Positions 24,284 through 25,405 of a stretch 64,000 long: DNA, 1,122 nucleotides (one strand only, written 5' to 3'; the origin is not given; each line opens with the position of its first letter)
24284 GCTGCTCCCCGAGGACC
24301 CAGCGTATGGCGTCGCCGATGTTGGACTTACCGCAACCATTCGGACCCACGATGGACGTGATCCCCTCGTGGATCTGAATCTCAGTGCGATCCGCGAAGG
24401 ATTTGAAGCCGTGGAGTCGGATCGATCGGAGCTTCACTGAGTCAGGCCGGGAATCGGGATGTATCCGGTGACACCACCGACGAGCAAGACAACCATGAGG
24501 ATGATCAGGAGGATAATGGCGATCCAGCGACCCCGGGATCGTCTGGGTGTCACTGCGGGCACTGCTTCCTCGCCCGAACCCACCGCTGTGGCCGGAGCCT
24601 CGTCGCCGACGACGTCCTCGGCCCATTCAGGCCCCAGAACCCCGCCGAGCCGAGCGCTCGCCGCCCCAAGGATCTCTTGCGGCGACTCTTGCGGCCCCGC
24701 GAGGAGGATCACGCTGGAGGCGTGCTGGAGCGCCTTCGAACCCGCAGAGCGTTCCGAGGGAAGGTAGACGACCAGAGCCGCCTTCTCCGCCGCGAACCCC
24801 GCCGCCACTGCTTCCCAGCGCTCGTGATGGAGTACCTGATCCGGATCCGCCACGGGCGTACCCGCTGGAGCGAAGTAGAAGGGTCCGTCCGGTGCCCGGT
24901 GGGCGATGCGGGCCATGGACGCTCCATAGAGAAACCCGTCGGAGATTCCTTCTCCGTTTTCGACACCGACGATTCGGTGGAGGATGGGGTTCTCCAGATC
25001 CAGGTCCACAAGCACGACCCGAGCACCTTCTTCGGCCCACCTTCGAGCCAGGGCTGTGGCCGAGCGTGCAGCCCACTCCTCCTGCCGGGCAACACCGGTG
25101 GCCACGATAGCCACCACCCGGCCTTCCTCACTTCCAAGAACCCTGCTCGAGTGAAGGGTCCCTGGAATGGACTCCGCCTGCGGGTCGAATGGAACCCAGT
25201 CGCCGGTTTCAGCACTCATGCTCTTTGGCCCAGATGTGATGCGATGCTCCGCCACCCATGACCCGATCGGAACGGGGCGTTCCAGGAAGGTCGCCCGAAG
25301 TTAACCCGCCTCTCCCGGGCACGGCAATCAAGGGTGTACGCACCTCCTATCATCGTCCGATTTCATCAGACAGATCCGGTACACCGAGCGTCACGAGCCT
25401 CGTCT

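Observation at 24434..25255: Degenerate ParA/MinD-like pseudo-ATPase with a C-terminal membrane anchor, translationally coupled (GTGA) to smc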

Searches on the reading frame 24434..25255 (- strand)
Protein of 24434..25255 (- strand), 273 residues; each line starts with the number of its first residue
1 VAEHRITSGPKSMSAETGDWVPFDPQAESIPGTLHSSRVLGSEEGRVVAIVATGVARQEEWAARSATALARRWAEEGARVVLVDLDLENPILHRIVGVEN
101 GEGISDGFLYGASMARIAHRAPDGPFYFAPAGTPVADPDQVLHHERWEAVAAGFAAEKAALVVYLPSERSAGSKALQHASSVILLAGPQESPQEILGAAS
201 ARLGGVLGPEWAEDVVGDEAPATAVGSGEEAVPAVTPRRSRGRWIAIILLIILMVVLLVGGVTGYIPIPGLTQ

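Call 6: search_protein_families(library=pfam, proteins=[window:24434-25255:-], max_evalue=10)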
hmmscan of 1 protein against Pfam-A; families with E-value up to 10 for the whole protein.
window:24434-25255:- (273 aa): 3 families
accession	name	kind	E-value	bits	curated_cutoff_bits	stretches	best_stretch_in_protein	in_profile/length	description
PF01656.29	CbiA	-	0.16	12.3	25.4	1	66-100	16-49/125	CobQ/CobB/MinD/ParA nucleotide binding domain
PF00977.27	His_biosynth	-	0.18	11.7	23.6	1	44-86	10-52/228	Histidine biosynthesis protein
PF05739.25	SNARE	-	0.25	11.8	26.8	1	240-259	32-51/53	SNARE domain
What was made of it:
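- On ParA/MinD ATPases: Pfam CbiA matches only at E=0.16 (call 6).
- Tried and rejected: Pfam on the protein: only noise (CbiA E=0.16; call 6).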

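Call 7: search_protein_families(library=ncbifam, proteins=[window:24434-25255:-], max_evalue=10)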
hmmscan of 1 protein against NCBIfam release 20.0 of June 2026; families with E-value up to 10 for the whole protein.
window:24434-25255:- (273 aa): 10 families
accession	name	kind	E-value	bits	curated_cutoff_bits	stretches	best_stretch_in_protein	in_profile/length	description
TIGR03029.1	EpsG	equivalog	1.8e-06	27.3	313.8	1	20-163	77-218/274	chain length determinant protein tyrosine kinase EpsG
TIGR03018.1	pepcterm_TyrKin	hypoth_equivalog_domain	1.7e-05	24.3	230.65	1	59-151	46-140/207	XrtA-associated tyrosine autokinase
NF047398.1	AAA_KGGVGR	domain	3.2e-05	24.4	90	1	66-102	20-56/190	KGGVGR-motif variant AAA ATPase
NF008568.0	PRK11519.1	equivalog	0.0007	17.9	1068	1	68-159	546-636/720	tyrosine-protein kinase Wzc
TIGR01007.1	eps_fam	subfamily_domain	0.0033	17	108.05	1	56-113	25-83/204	polysaccharide biosynthesis tyrosine autokinase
TIGR03371.1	cellulose_yhjQ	equivalog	0.0042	16.6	157.85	1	67-190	20-148/246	cellulose biosynthesis protein BcsQ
NF007350.0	PRK09841.1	equivalog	0.0097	14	1248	1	50-151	534-634/726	tyrosine-protein kinase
NF005472.0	PRK07067.1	equivalog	0.011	15.4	338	1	67-92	20-45/257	L-iditol 2-dehydrogenase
NF041546.1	ParA_partition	equivalog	0.13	11.8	180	1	66-87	17-38/203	ParA family partition ATPase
TIGR01005.1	eps_transp_fam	subfamily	0.14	10.2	411.7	1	52-113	550-611/754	exopolysaccharide transport protein family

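Call 8: search_solved_structures(query=window:24437-25255:-, max_evalue=10, show_alignments=3)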
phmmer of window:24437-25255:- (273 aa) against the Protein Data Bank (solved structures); distinct sequences matched with E-value up to 10: 15.
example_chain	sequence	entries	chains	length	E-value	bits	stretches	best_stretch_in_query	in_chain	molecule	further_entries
7ni2_A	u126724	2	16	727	0.00017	24.7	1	66-162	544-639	Tyrosine-protein kinase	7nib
9exq_D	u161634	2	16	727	0.00017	24.6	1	66-162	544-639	Putative transmembrane protein Wzc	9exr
9i2q_D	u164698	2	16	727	0.00017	24.6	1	66-162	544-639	Putative transmembrane protein Wzc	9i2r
9exo_H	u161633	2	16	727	0.00017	24.6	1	66-162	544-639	Putative transmembrane protein Wzc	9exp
7nhr_A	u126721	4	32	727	0.00017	24.6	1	66-162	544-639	Putative transmembrane protein Wzc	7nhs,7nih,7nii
3la6_A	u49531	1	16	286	0.0049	19.8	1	68-161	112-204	Tyrosine-protein kinase wzc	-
6z0p_A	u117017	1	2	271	0.007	19.3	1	68-156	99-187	BceF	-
2ved_A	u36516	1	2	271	0.01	18.8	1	20-109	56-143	MEMBRANE PROTEIN CAPA1, PROTEIN TYROSINE KINASE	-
3bfv_A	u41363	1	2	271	0.011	18.7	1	21-109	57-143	Membrane protein CapA1, Protein tyrosine kinase,Protein tyrosine kinase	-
4jmp_A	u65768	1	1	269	0.012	18.5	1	22-109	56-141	C-terminal fragment of CapA, Protein tyrosine kinase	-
9xgv_A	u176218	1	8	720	0.021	17.8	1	69-159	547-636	Tyrosine-protein kinase wzc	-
9r62_I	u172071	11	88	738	0.022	17.7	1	69-159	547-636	Tyrosine-protein kinase wzc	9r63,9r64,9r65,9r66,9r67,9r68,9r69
9fli_A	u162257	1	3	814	0.27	14.1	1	123-160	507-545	Arabinogalactan endo-beta-1,4-galactanase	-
3cio_A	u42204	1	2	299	0.46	13.4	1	53-150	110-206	Tyrosine-protein kinase etk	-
4jlv_A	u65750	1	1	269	0.69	12.8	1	66-167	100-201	C-terminal fragment of Membrane protein CapA1, Putative uncharacterized protein capB1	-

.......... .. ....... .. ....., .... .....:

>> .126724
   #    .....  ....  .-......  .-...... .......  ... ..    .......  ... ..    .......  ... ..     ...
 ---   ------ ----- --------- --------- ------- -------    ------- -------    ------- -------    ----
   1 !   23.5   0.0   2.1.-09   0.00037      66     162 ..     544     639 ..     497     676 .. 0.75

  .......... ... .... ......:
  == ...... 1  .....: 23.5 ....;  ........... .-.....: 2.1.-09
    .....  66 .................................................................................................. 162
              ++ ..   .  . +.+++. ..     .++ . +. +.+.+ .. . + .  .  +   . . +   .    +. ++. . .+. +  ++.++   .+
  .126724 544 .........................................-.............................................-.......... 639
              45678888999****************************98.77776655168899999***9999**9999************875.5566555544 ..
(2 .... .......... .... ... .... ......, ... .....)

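Call 9: find_homologous_proteins(query=window:24437-25255:-, max_evalue=0.001)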
Query window:24437-25255:- (273 aa): 4 proteins with E <= 0.001 among 8000 candidates.
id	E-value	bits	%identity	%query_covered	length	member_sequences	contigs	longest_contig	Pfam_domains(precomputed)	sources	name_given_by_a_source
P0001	1.1e-162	558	100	96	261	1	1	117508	-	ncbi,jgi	jgi:hypothetical protein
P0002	2.4e-63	232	49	95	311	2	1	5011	-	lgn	-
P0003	3.4e-42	163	56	3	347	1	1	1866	-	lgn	-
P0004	2.4e-22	98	40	66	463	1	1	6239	PF05036.19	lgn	-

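Call 12: find_encoding_contigs(protein=P0001, flank=10000, max_places=3)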
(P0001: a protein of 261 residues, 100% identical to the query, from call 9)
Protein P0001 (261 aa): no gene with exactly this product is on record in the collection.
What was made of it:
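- Tried and rejected: find_encoding_contigs for P0001: not on record (call 12).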

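Call 15: find_related_loci(query=A1, collection=genome_contigs, flank=8000)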
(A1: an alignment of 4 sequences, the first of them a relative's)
Query A1 (261 aa) in genome_contigs; peptide patterns used: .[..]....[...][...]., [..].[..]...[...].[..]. (x = any residue, [..] = any of these).
128 stretches matched a pattern; 28 encode a relative of the query (tblastn E <= 1e-3); 28 distinct loci.
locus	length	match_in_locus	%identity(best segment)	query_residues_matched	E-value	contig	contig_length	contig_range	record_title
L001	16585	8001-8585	44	1-197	2e-37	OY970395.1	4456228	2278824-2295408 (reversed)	MAG: uncultured Gemmatimonadales bacterium isolate MFD05684.bin.c.1 genome assembly, chromosome: 1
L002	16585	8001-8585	41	1-197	2e-36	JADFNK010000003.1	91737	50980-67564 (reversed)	MAG: Gemmatimonadetes bacterium isolate B62T3L11 B62T3L11_NODE79, whole genome shotgun sequence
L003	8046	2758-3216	44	1-154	1e-35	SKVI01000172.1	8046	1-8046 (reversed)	MAG: Gemmatimonadetes bacterium isolate CSSed162cmB_156 CSSed16-2cmB-38629, whole genome shotgun sequence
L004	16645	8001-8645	39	1-223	3e-35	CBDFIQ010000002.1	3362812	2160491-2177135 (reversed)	MAG: Longimicrobiales bacterium isolate 5dc54ac6-8f59-47ea-946d-6c49d2011641 genome assembly, contig: contig_2, whole ge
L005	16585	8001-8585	41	1-197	6e-35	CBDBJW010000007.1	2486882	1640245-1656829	MAG: Longimicrobiales bacterium isolate 57323707-b78b-48dd-9f05-8cd68fe8b88b genome assembly, contig: contig_7, whole ge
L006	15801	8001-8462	43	1-155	2e-34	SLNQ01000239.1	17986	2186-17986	MAG: Gemmatimonadetes bacterium isolate CSSed165cm_412 CSSed16-5cm-8222, whole genome shotgun sequence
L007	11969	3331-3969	38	1-220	8e-34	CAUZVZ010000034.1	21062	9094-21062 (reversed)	MAG: Gemmatimonadales bacterium UBA6960 isolate CB11b_AW.113 genome assembly, contig: Ga0310124_10000902, whole genome s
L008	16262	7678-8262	39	1-197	4e-34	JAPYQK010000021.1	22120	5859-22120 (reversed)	MAG: Longimicrobiales bacterium isolate PW2.metabat2.149 PW2_2825_length_22120_cov_6.658192, whole genome shotgun sequen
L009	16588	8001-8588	40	1-198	4e-33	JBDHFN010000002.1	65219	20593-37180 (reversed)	MAG: Gemmatimonadota bacterium isolate M8-58_Bin_228 M8-58_Bin_228_scaffold_864, whole genome shotgun sequence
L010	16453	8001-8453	44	1-155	5e-33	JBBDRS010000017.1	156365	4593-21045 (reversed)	MAG: Gemmatimonadota bacterium isolate LejiaC_67_20 Lejia_C_185_length_156365_cov_11, whole genome shotgun sequence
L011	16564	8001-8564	40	8-197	3e-33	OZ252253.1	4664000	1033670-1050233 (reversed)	MAG: Longimicrobiales bacterium isolate 06048559-b685-4564-8c5e-4a77601f0fd8 genome assembly, chromosome: 1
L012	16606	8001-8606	39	1-203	3e-31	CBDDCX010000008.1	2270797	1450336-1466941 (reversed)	MAG: Longimicrobiales bacterium isolate 1ca9a963-9358-4986-a9f1-8c59e70a6eca genome assembly, contig: contig_8, whole ge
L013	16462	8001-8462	41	1-155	4e-31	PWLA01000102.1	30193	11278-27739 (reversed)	MAG: Gemmatimonadetes bacterium isolate CSSed10_216R1 CS-Sed10-C2076, whole genome shotgun sequence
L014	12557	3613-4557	32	1-260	9e-31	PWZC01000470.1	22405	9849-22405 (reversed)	MAG: Gemmatimonadetes bacterium isolate T3Sed10_16 T3-Sed10-C3945, whole genome shotgun sequence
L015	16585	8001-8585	38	1-197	5e-30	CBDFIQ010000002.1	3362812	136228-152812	MAG: Longimicrobiales bacterium isolate 5dc54ac6-8f59-47ea-946d-6c49d2011641 genome assembly, contig: contig_2, whole ge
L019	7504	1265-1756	38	9-175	4e-27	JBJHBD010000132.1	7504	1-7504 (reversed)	MAG: Gemmatimonadota bacterium isolate SF2967_J5348.semibin_refined.118 NODE_9531_length_7504_cov_1.320184, whole genome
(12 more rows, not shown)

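Call 22: search_protein_families(library=pfam, proteins=[L012:7956-10577:+, L015:8001-11162:+, L009:6331-7842:+, L005:7965-10088:+, L001:8001-9491:+, L003:2749-3762:+, L019:1241-2590:+], max_evalue=0.01)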
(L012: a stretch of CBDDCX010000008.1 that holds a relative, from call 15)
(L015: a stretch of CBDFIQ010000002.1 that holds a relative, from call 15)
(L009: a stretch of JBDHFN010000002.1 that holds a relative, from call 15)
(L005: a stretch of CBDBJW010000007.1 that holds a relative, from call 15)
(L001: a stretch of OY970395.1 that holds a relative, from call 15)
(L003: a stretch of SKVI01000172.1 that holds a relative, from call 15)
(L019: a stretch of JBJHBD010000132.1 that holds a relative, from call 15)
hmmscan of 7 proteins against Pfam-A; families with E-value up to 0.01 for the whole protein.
L012:7956-10577:+ (873 aa): 0 families

L015:8001-11162:+ (1053 aa): 2 families
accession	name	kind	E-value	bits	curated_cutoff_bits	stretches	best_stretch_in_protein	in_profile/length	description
PF00072.30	Response_reg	-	2.1e-18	66.9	30.2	1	878-991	1-109/111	Response regulator receiver domain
PF09454.15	Vps23_core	-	2.2e-05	24.8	26.8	0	493-516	5-28/64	Vps23 core domain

L009:6331-7842:+ (503 aa): 1 family
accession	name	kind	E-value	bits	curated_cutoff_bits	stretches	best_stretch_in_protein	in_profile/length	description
PF05036.18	SPOR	-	2.5e-09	37.7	21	1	426-484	9-66/76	SPOR domain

L005:7965-10088:+ (707 aa): 1 family
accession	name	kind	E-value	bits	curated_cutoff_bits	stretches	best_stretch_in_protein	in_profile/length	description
PF05036.18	SPOR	-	0.0061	17.3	21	0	627-698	5-75/76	SPOR domain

L001:8001-9491:+ (496 aa): 1 family
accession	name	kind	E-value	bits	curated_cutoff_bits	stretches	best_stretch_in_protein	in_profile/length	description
PF05036.18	SPOR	-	3.2e-07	31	21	0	411-460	11-58/76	SPOR domain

L003:2749-3762:+ (337 aa): 1 family
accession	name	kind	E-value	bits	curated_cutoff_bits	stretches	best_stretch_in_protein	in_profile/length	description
PF20088.4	DUF6480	-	0.0027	18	25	1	248-314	8-77/78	Family of unknown function (DUF6480)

L019:1241-2590:+ (449 aa): 0 families

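Call 23: search_protein_representatives(alignment_id=A1)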
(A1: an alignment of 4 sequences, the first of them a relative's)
Query: 4 sequences, 319 profile positions. Proteins with E-value up to 0.001 (for the whole library): 7530; up to 1e-10: 781; up to 1e-30: 369. The best 150 are listed.
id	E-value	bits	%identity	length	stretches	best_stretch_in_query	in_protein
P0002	8.7e-127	439.1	-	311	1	1-312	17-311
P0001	2.1e-120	418.2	-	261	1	1-279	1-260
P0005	2.0e-111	388.6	-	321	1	1-313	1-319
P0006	1.1e-74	267.9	-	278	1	1-280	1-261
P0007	3.1e-74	266.4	-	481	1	3-310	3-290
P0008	1.0e-68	248.3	-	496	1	1-303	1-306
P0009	2.4e-68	247.1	-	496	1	1-305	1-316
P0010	3.3e-68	246.6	-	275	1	19-287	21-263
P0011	3.6e-68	246.5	-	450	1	19-282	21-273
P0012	5.1e-68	246.0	-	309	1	7-280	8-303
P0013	8.7e-66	238.7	-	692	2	1-218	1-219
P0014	2.1e-64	234.2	-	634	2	1-226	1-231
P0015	9.7e-64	232.0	-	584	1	1-293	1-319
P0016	1.9e-62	227.7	-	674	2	6-232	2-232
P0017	2.1e-62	227.6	-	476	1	1-280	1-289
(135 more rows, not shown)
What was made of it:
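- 369 clusters at E<=1e-30 (call 23).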

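Call 26: search_solved_structures(query=A2, max_evalue=0.01, show_alignments=2)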
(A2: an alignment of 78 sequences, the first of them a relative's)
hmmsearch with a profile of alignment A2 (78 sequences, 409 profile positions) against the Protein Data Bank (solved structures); distinct sequences matched with E-value up to 0.01: 12.
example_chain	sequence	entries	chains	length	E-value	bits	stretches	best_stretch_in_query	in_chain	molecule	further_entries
3la6_A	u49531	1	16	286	8.8e-06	28.8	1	51-137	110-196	Tyrosine-protein kinase wzc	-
7ni2_A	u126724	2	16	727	1.5e-05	28.1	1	53-137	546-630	Tyrosine-protein kinase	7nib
9i2q_D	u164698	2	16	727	1.5e-05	28.1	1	53-137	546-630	Putative transmembrane protein Wzc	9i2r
9exq_D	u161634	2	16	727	1.5e-05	28.1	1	53-137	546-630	Putative transmembrane protein Wzc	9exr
9exo_H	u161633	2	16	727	1.5e-05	28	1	53-137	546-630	Putative transmembrane protein Wzc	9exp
7nhr_A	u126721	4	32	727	1.5e-05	28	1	53-137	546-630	Putative transmembrane protein Wzc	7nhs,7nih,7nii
9xgv_A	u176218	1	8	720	2.9e-05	27.1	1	51-137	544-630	Tyrosine-protein kinase wzc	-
9r62_I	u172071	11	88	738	3.1e-05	27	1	51-137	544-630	Tyrosine-protein kinase wzc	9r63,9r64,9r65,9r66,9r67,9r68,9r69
6z0p_A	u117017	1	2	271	3.6e-05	26.8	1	51-138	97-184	BceF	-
2ved_A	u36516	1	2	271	0.00021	24.3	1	49-94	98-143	MEMBRANE PROTEIN CAPA1, PROTEIN TYROSINE KINASE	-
4jmp_A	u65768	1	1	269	0.00022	24.2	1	50-94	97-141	C-terminal fragment of CapA, Protein tyrosine kinase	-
3bfv_A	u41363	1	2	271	0.00023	24.2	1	50-94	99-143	Membrane protein CapA1, Protein tyrosine kinase,Protein tyrosine kinase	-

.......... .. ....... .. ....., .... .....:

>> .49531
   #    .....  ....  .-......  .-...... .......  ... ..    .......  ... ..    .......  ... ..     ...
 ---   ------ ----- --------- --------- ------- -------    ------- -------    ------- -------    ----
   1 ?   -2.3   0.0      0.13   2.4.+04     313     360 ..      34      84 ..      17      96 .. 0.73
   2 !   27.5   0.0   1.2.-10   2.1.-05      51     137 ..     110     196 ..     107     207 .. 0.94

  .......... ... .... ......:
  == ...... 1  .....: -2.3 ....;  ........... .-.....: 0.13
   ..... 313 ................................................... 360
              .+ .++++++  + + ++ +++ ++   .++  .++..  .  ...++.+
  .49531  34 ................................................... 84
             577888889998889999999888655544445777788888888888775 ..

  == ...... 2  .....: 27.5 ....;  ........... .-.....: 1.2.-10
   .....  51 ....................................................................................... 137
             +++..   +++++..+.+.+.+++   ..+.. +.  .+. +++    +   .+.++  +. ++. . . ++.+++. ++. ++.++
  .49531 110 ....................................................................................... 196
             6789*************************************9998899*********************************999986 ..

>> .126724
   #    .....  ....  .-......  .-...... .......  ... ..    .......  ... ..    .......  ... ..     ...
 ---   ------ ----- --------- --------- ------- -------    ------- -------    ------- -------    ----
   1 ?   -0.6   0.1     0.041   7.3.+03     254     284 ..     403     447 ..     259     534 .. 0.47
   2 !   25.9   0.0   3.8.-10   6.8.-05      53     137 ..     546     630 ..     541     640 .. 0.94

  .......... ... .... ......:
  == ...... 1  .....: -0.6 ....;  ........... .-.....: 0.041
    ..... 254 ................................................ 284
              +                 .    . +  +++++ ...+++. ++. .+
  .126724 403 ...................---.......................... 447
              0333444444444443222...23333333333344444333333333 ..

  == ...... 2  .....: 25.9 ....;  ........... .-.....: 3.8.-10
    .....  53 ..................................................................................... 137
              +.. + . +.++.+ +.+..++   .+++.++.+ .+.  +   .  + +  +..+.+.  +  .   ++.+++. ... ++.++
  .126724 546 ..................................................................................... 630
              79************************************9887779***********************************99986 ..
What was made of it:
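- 25064..25102 (-): Position of the lost Walker A (aa 40-52, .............). The invariant Trp49 sits where the Gly of GK[ST] would be; Lys and Ser/Thr are replaced by Ala-Ala. Register taken from the HMM alignment to Wzc (calls 8, 26).
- Closest known: BY-kinases Wzc, Etk, CapB, VpsO, BceF. Same: They share the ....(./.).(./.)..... and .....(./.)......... motifs between Walker A' and Walker B (alignment in call 26).
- Sequence profiles hit only BY-kinases in the PDB (calls 8, 26).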

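Call 27: search_protein_families(library=pfam, alignment_id=A2, max_evalue=0.001)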
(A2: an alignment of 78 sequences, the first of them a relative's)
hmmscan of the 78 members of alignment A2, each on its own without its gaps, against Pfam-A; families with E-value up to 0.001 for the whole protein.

A. member 1, P0001 (261 aa): 0 families

B. families by the number of members that match (of 78 scanned): 2 families
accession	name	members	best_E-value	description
PF05036.18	SPOR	31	2.6e-17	SPOR domain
PF00072.30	Response_reg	1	5.6e-18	Response regulator receiver domain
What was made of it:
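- Tried and rejected: The N-terminal domain has no Pfam model in any of 78 members (call 27).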

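Call 28: predict_structure(alignment_id=A2)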
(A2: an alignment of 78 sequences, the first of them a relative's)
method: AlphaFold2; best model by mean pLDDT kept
length: 261 residues; sequences in the alignment: 78
mean_pLDDT: 89.4   pTM: 0.77
mean pLDDT of the five models: 89.4, 89.1, 88.9, 88.4, 88.3
residues with pLDDT >= 90: 192; 70-90: 34; 50-70: 32; < 50: 3
segments of 3 or more residues with pLDDT < 50: none
pLDDT, mean of each block of 10 residues (from residue 1): 73 94 84 85 97 98 96 98 98 98 97 97 97 96 95 91 93 96 94 92 64 59 64 95 94 84 59
secondary structure, 60 per line:
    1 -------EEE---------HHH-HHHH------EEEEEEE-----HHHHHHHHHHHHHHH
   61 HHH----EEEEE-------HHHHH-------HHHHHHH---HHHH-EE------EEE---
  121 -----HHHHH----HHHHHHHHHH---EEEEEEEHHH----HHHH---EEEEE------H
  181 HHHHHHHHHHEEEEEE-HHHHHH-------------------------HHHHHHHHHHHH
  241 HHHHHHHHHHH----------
elements in order: E8-10 H24-27 E34-40 H46-63 E68-72 H80-84 H92-98 H102-105 E115-117 H126-130 H135-144 E148-154 H162-165 E169-173 H180-190 E191-196 H198-203 H229-251
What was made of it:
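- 24434..25219 (-): Coding sequence of the BY-pseudokinase membrane protein ('X'): 261 aa from the ATG at 25219. The ORF is open back to a GTG at 25255, which would give 273 aa. AF2 mean pLDDT 89.4: call 28.
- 24554..24625 (-): Acidic, Pro/Ala-rich disordered linker (aa 199-222). It contains no tyrosine cluster. pLDDT 59-64 in this stretch (call 28).
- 24467..24553 (-): Basic patch (RRSRGR) and single transmembrane helix (aa 223-251). Predicted topology is N-terminus in the cytoplasm. AF2 helix 229-251 (call 28).
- AF2 model with pLDDT 89.4 (call 28).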

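Call 31: fold_search(model_id=the predicted structure, library=pdb)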
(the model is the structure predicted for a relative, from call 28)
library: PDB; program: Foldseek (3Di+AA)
matches with E <= 10: 1236; with E <= 0.001: 100
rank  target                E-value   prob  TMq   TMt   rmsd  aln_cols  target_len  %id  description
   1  4jmp                  2.8e-11  1.00  0.53  0.60   3.7       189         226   15  Crystal structure of the chimerical protein CapA2B2 (released 2014-02-05)
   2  3la6_P                3.2e-11  1.00  0.51  0.52   3.5       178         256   16  Octameric kinase domain of the E. coli tyrosine kinase Wzc with bound ADP (released 2010-08-25)
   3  3la6_E                8.3e-11  1.00  0.50  0.50   3.8       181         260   16  Octameric kinase domain of the E. coli tyrosine kinase Wzc with bound ADP (released 2010-08-25)
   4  3la6_F                1.2e-10  1.00  0.51  0.52   3.6       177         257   16  Octameric kinase domain of the E. coli tyrosine kinase Wzc with bound ADP (released 2010-08-25)
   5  3la6_L                1.7e-10  1.00  0.52  0.52   3.5       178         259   17  Octameric kinase domain of the E. coli tyrosine kinase Wzc with bound ADP (released 2010-08-25)
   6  3la6_M                1.7e-10  1.00  0.51  0.52   3.5       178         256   16  Octameric kinase domain of the E. coli tyrosine kinase Wzc with bound ADP (released 2010-08-25)
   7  3la6_G                2.0e-10  1.00  0.50  0.50   3.8       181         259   16  Octameric kinase domain of the E. coli tyrosine kinase Wzc with bound ADP (released 2010-08-25)
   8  9exo_C                2.1e-10  1.00  0.55  0.27   3.4       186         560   17  Wzc-K540M-2YE MgADP C1 (released 2025-04-23)
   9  9exq_B                2.3e-10  1.00  0.55  0.27   3.6       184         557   17  Wzc-K540M-3YE-N711Y MgADP C1 (released 2025-04-23)
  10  3la6_I                2.3e-10  1.00  0.52  0.52   3.5       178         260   17  Octameric kinase domain of the E. coli tyrosine kinase Wzc with bound ADP (released 2010-08-25)
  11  9exq_A                2.4e-10  1.00  0.54  0.23   3.7       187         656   18  Wzc-K540M-3YE-N711Y MgADP C1 (released 2025-04-23)
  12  3la6_A                2.8e-10  1.00  0.51  0.52   3.5       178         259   16  Octameric kinase domain of the E. coli tyrosine kinase Wzc with bound ADP (released 2010-08-25)
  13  3la6_O                3.1e-10  1.00  0.51  0.51   8.5       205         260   16  Octameric kinase domain of the E. coli tyrosine kinase Wzc with bound ADP (released 2010-08-25)
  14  3cio_D                3.6e-10  1.00  0.55  0.56   3.2       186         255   16  The kinase domain of Escherichia coli tyrosine kinase ETK (released 2008-06-03)
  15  3la6_D                3.6e-10  1.00  0.52  0.52   3.5       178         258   17  Octameric kinase domain of the E. coli tyrosine kinase Wzc with bound ADP (released 2010-08-25)
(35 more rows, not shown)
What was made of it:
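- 24626..25219 (-): Cytoplasmic BY-kinase-like (SIMIBI-fold) domain, aa 1-198, catalytically degenerate and acidic. Foldseek against PDB: top hits CapA2B2 (2.8e-11), Wzc, Etk, VpsO, BceF (call 31).
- On BY-kinase (Wzc/CapB type): Foldseek E 2.8e-11 to 1e-8 with TM about 0.5-0.6 over about 180 residues (call 31).
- Foldseek's top 50 hits are all BY-kinases, E 3e-11 to 1e-8 (call 31).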
